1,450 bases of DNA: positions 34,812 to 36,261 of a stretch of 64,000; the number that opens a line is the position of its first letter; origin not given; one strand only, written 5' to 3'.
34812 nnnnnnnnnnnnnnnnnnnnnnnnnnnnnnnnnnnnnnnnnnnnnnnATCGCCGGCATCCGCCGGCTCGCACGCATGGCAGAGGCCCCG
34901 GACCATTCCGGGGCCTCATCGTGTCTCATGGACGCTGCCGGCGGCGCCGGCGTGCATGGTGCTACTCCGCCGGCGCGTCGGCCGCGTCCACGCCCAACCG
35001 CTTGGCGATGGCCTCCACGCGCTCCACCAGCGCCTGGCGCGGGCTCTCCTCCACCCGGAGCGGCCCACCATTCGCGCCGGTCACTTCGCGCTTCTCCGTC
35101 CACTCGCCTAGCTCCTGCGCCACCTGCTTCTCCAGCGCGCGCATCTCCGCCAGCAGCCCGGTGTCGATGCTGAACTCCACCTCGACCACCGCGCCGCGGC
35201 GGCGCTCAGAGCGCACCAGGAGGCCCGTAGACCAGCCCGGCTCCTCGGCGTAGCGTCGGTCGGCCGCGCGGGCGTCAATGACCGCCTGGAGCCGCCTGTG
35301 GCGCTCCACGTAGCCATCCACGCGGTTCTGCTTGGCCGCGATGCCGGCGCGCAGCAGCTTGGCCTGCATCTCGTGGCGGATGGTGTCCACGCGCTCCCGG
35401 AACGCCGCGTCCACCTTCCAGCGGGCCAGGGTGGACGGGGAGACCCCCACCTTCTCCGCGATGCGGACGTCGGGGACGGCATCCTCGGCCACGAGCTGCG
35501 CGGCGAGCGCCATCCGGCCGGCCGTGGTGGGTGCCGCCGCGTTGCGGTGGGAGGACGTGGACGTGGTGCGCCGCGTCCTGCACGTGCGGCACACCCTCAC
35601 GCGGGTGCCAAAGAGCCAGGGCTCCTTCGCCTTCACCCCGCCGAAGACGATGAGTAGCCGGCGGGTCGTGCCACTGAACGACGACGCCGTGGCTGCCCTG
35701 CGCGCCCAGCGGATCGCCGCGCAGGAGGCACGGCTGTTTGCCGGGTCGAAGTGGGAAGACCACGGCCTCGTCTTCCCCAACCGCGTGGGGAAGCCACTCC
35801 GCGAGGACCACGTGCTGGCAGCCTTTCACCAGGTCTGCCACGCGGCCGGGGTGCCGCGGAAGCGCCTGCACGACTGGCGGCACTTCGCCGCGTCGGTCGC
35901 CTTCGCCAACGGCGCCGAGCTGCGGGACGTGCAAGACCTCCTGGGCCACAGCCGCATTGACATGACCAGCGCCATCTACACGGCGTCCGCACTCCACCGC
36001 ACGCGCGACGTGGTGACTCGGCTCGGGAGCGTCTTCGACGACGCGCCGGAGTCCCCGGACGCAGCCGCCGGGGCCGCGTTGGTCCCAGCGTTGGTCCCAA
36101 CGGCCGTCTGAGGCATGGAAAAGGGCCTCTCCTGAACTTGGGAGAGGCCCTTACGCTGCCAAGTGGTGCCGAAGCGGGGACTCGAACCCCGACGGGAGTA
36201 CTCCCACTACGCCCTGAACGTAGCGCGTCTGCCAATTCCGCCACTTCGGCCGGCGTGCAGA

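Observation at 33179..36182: Degraded ~3-kb integrative islet at tRNA-Leu(CAG), bounded by 19-bp direct repeats, with a truncated integrase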

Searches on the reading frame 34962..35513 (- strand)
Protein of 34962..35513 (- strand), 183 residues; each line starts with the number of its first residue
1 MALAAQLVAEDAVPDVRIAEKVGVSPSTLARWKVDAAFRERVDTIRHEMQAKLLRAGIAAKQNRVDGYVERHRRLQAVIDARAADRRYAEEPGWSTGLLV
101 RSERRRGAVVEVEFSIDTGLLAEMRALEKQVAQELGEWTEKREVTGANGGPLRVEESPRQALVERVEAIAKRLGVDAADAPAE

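Call 26: find_homologous_proteins(query=window:34962-35513:-, max_evalue=0.001)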
Query window:34962-35513:- (183 aa): 54 proteins with E <= 0.001 among 1898 candidates.
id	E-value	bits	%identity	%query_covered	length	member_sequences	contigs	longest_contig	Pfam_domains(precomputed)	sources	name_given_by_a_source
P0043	3.1e-107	374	100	100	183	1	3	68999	-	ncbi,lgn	-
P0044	6.1e-55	204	59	96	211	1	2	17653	-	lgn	-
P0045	1.4e-33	134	51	83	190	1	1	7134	-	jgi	jgi:hypothetical protein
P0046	8.3e-32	128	51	83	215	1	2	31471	-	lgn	-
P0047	4.2e-31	126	47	81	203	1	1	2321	PF13384.13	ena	-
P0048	6.2e-31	125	52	79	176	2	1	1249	-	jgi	jgi:hypothetical protein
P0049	8.4e-30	122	46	83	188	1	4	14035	PF13384.13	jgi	jgi:transposase-like protein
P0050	1.1e-29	121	50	79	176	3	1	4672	PF13384.13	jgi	jgi:hypothetical protein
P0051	1.9e-28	117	48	83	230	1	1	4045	-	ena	-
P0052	6.1e-28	116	49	79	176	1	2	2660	-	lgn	-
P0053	5.0e-27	113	40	94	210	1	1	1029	-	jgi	jgi:hypothetical protein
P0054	2.0e-26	111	43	98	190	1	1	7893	PF13384.13,PF13022.13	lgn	-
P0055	4.5e-26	110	49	79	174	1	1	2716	-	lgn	-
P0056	7.9e-26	109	47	81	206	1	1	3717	PF13022.13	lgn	-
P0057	1.0e-24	105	44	81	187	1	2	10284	PF13384.13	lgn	-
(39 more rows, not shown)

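Call 27: find_encoding_contigs(protein=P0044, flank=10000, max_places=4)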
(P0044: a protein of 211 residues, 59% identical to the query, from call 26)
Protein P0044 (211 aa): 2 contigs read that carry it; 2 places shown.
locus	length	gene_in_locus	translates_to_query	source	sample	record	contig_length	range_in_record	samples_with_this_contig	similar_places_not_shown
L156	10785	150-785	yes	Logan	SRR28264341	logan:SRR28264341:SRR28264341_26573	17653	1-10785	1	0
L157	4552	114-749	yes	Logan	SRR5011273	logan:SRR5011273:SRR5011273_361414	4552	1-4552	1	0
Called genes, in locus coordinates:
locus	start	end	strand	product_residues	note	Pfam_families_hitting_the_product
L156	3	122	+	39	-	?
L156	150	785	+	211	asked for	-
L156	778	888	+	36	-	-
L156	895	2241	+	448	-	PF03237:Terminase_6N, PF17289:Terminase_6C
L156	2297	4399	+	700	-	PF04860:Phage_portal, PF04233:Phage_Mu_F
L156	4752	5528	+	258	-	PF04586:Peptidase_S78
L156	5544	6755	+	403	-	PF05065:Phage_capsid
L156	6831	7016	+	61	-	-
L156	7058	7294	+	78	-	-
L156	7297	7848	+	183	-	-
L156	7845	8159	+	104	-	-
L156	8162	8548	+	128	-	-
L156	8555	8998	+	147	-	-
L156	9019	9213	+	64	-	-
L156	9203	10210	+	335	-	PF18906:Phage_tube_2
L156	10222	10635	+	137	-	-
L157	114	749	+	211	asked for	-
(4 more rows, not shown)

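Call 28: find_encoding_contigs(protein=P0046, flank=10000, max_places=4)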
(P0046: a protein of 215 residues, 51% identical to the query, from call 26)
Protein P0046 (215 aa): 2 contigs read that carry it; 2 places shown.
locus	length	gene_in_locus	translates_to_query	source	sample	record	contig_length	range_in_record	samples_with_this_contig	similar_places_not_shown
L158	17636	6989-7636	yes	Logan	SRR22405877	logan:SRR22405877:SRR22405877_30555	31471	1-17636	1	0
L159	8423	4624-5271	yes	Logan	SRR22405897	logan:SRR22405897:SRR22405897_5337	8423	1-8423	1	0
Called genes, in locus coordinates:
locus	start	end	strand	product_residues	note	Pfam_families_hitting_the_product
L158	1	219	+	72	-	?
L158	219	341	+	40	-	-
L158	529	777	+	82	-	-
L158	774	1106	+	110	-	-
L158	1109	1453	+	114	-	-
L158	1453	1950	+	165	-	-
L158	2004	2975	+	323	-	PF13730:HTH_36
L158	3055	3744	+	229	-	PF01695:IstB_IS21, PF00004:AAA (weak)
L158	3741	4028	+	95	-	-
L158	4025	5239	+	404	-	PF01555:N6_N4_Mtase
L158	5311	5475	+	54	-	-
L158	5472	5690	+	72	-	-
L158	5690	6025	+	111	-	-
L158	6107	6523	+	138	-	-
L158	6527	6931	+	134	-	-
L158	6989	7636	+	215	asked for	-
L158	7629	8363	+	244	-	PF00270:DEAD (faint), PF03237:Terminase_6N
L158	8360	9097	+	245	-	-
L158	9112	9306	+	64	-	-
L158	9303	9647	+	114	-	-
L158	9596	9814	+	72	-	PF00196:GerE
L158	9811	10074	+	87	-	PF13619:KTSC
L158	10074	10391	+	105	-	PF25311:WDGH (weak)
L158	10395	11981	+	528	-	PF05133:SPP1_portal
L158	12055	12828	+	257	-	-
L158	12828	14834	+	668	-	-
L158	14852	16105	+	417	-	-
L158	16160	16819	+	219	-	PF06810:Phage_scaffold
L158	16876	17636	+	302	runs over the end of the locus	PF11651:P22_CoatProtein (faint), PF25209:Phage_capsid_4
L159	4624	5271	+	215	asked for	-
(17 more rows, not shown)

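Call 32: find_related_loci(query=window:34962-35513:-, collection=viral_contigs, flank=10000)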
Query window:34962-35513:- (183 aa) in viral_contigs; peptide patterns used: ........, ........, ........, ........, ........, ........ (x = any residue, [..] = any of these).
68 stretches matched a pattern; 1 encode a relative of the query (tblastn E <= 1e-3); 1 distinct loci.
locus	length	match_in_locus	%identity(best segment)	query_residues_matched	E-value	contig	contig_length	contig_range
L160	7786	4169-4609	48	4-146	2e-32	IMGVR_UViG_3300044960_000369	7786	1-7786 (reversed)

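Call 33: search_dna_similar(query=window:34962-35513:-, collection=phages, mode=protein, max_evalue=0.001, max_rows=15)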
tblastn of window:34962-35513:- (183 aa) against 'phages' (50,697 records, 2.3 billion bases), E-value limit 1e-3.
Records with a match: 1; places in all: 1; records where one place covers at least 80% of the query: 1.
Best place of each record, by identity: <60% 1.
By first word of the organism name: Bacteriophage 1.
By host as written in the record: - 1.
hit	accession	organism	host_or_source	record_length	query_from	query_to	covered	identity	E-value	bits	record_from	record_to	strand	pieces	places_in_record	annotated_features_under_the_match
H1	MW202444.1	Bacteriophage sp.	Manatee Spring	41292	4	158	85%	33.5%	1e-12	71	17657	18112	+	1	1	putative ATPase subunit of terminase (gpP-like)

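Call 42: search_protein_families(library=padloc, proteins=[window:34962-35513:-], max_evalue=0.01)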
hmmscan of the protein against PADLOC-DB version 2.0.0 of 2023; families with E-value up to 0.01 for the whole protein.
window:34962-35513:- (183 aa): 0 families

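Call 54: find_related_loci(query=A3, collection=viral_contigs, flank=10000)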
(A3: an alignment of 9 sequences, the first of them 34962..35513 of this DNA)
Query A3 (183 aa) in viral_contigs; peptide patterns used: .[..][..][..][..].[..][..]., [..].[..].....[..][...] (x = any residue, [..] = any of these).
79 stretches matched a pattern; 48 encode a relative of the query (tblastn E <= 1e-3); 48 distinct loci.
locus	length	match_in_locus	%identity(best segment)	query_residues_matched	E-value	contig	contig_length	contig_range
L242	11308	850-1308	47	4-152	1e-37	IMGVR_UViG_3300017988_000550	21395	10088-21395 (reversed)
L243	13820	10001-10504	46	4-153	4e-35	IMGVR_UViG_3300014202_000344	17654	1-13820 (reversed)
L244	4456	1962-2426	46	4-154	3e-34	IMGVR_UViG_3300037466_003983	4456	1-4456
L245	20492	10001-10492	49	2-146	1e-33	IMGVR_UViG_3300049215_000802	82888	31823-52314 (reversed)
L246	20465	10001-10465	46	4-154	5e-33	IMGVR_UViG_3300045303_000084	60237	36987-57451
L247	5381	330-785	48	4-152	1e-32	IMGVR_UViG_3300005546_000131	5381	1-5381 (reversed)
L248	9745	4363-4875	45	4-154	8e-32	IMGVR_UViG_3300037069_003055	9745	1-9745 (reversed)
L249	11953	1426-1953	45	4-158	3e-31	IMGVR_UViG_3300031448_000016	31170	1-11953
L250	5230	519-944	50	4-141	4e-31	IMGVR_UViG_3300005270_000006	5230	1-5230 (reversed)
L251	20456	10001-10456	47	4-152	9e-31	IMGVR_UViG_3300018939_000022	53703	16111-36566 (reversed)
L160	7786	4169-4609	48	4-146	2e-30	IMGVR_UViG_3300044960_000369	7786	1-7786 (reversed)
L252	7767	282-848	38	4-166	5e-29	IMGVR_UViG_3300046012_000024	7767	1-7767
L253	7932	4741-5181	46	3-144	4e-28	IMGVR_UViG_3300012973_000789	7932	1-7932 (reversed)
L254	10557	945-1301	45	28-146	2e-27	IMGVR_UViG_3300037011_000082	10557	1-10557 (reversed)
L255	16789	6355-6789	43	4-144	2e-26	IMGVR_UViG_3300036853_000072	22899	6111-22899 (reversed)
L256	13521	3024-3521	40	4-146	3e-26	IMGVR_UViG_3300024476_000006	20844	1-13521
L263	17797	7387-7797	49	4-140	3e-25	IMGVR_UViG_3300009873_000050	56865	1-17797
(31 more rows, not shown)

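Call 58: search_protein_families(library=pfam, proteins=[L242:2442-5036:+, L243:10538-11938:+, L245:10392-11963:+, L246:10368-11792:+, L248:4847-6277:+, L249:1913-3550:+, L251:10476-11672:+, L252:745-2106:+, L256:3323-4921:+, L263:7859-9451:+], max_evalue=0.0001)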
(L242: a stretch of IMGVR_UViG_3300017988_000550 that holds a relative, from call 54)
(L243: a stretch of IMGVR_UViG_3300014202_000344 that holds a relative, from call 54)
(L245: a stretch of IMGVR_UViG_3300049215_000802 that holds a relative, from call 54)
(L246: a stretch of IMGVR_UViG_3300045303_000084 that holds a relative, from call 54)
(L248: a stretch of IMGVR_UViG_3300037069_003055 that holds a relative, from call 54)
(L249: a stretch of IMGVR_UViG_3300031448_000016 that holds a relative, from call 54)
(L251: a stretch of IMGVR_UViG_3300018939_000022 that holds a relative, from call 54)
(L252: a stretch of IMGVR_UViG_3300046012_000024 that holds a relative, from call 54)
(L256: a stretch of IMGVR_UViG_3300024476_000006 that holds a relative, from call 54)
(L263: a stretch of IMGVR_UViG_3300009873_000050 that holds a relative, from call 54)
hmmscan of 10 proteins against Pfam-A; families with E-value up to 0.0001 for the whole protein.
L242:2442-5036:+ (865 aa): 0 families

L243:10538-11938:+ (467 aa): 1 family
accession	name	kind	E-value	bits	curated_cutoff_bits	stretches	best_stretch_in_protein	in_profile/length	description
PF04466.19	Terminase_3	-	8.5e-10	38.9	23.2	1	34-175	6-148/201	Phage terminase large subunit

L245:10392-11963:+ (524 aa): 1 family
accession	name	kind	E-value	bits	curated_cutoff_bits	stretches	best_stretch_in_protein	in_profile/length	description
PF04466.19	Terminase_3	-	1.1e-10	41.8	23.2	1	79-224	6-148/201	Phage terminase large subunit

L246:10368-11792:+ (475 aa): 1 family
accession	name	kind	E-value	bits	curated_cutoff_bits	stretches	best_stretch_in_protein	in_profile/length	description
PF03237.21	Terminase_6N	-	7.3e-07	29.5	22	1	83-281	5-214/215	Terminase large subunit, T4likevirus-type, N-terminal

L248:4847-6277:+ (477 aa): 2 families
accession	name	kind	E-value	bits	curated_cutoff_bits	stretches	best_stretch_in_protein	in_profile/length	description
PF17289.8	Terminase_6C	-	1.7e-19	70.8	22.6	1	286-433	3-152/155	Terminase RNaseH-like domain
PF03237.21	Terminase_6N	-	2.1e-10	41.1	22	1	65-270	2-213/215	Terminase large subunit, T4likevirus-type, N-terminal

L249:1913-3550:+ (546 aa): 1 family
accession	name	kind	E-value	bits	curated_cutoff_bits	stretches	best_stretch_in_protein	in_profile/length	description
PF17289.8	Terminase_6C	-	1.5e-07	32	22.6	1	349-522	3-153/155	Terminase RNaseH-like domain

L251:10476-11672:+ (399 aa): 3 families
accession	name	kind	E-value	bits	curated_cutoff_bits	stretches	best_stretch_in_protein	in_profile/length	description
PF04466.19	Terminase_3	-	2.3e-17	63.6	23.2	1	24-208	4-201/201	Phage terminase large subunit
PF17288.8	Terminase_3C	-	3.5e-14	53.9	26.7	1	240-376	1-151/155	Terminase RNAseH like domain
PF03237.21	Terminase_6N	-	2.6e-07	30.9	22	1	29-218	4-209/215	Terminase large subunit, T4likevirus-type, N-terminal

L252:745-2106:+ (454 aa): 1 family
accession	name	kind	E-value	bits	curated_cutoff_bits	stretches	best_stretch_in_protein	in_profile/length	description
PF04466.19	Terminase_3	-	2.2e-14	53.9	23.2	1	51-191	7-148/201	Phage terminase large subunit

L256:3323-4921:+ (533 aa): 1 family
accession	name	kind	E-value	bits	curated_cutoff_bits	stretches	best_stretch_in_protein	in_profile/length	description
PF04466.19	Terminase_3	-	2.5e-09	37.4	23.2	1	110-280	6-182/201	Phage terminase large subunit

L263:7859-9451:+ (531 aa): 0 families

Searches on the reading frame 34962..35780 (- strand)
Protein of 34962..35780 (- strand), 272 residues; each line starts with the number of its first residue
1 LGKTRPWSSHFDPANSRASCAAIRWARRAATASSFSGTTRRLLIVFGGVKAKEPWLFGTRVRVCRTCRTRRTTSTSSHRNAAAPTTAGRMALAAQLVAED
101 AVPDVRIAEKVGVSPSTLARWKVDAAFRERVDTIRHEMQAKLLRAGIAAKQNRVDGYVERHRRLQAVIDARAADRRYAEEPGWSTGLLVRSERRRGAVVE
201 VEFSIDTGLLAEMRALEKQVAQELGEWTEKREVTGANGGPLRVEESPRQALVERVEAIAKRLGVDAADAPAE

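Call 6: search_protein_families(library=pfam, proteins=[window:34962-35780:-], max_evalue=0.01)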
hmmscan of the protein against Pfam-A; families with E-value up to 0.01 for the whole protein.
window:34962-35780:- (272 aa): 4 families
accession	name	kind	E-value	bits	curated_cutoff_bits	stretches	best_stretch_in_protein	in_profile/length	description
PF13384.12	HTH_23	-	0.00016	21.8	24.6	1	91-122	8-38/50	Homeodomain-like domain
PF01381.28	HTH_3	-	0.002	18.5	23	0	107-121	15-29/55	Helix-turn-helix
PF01527.26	HTH_Tnp_1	-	0.0074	16.9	24.1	0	96-129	18-51/75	Transposase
PF13022.12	HTH_Tnp_1_2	-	0.0099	16.4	27.9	0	103-138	28-63/122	Helix-turn-helix of insertion element transposase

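Call 10: search_protein_families(library=phrogs, proteins=[window:34962-35780:-], max_evalue=0.01)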
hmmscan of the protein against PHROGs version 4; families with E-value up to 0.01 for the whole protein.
window:34962-35780:- (272 aa): 5 families
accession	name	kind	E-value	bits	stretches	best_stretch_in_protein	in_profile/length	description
phrog_7344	-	head and packaging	7.3e-06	27.3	1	93-142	20-69/161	terminase small subunit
phrog_2538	-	head and packaging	0.00046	21.3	1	96-147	13-64/129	terminase small subunit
phrog_725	-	transcription regulation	0.0016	19.3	1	102-135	26-50/101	CII-like regulator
phrog_12540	-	unknown function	0.0048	18.1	1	79-172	19-105/153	-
phrog_18741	-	unknown function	0.0088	17.4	0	216-246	39-70/100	-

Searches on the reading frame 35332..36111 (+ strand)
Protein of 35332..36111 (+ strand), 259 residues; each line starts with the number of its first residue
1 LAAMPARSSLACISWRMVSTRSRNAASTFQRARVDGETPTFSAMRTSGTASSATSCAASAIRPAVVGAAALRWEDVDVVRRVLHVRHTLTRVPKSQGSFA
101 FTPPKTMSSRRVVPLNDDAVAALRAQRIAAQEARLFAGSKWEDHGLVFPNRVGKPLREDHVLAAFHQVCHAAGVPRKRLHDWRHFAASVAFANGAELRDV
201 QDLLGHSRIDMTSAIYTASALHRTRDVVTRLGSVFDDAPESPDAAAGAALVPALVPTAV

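Call 6: search_protein_families(library=pfam, proteins=[window:35332-36111:+], max_evalue=0.01)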
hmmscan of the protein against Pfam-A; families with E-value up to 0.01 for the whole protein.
window:35332-36111:+ (259 aa): 1 family
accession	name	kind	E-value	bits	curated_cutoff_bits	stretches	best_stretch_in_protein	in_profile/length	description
PF00589.27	Phage_integrase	-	1.4e-19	70.9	27.1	1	68-220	41-169/172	Phage integrase family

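Call 10: search_protein_families(library=phrogs, proteins=[window:35332-36111:+], max_evalue=0.01)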
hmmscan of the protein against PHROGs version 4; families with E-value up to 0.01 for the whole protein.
window:35332-36111:+ (259 aa): 4 families
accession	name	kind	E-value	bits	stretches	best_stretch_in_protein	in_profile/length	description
phrog_1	-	integration and excision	1.1e-33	118.4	1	68-237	306-453/611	integrase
phrog_216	-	integration and excision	7.4e-23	82.1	1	69-241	94-247/301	integrase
phrog_7685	-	integration and excision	1.4e-05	25.7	1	105-234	123-238/240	integrase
phrog_25190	-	integration and excision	0.0022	19.3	1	158-218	28-88/109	integrase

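Call 53: find_related_loci(query=A1, collection=viral_contigs, flank=10000)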
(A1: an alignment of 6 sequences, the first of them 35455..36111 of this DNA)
Query A1 (218 aa) in viral_contigs; peptide patterns used: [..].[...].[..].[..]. (x = any residue, [..] = any of these).
600 stretches matched a pattern (row limit reached: there are more); 427 encode a relative of the query (tblastn E <= 1e-3); the best 80 are kept; 80 distinct loci.
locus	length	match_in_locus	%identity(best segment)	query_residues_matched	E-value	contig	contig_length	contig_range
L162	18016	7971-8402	46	29-175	3e-31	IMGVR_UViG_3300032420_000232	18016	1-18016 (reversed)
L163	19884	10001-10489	42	29-194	6e-30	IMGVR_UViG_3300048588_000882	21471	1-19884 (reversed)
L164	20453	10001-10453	45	27-175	6e-29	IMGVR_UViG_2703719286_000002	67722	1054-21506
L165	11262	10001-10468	33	15-175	4e-28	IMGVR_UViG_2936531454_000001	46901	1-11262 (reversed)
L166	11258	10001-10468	33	15-175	6e-28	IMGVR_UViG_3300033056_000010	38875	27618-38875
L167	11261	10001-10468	33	15-175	7e-28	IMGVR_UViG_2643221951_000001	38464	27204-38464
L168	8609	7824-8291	33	15-175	7e-28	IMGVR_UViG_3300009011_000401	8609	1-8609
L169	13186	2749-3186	41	29-176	1e-27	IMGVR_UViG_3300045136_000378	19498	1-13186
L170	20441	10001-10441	36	28-175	8e-26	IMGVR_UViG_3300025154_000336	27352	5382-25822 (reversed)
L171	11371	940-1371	42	27-172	1e-24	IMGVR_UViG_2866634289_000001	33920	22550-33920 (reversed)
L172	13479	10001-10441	43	29-176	2e-24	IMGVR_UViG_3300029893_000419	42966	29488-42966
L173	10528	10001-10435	36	29-176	6e-24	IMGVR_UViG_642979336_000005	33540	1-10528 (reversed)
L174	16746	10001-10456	37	29-182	1e-23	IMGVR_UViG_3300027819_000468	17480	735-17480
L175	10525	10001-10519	29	29-206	9e-23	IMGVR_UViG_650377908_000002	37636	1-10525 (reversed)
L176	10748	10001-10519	34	17-194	3e-22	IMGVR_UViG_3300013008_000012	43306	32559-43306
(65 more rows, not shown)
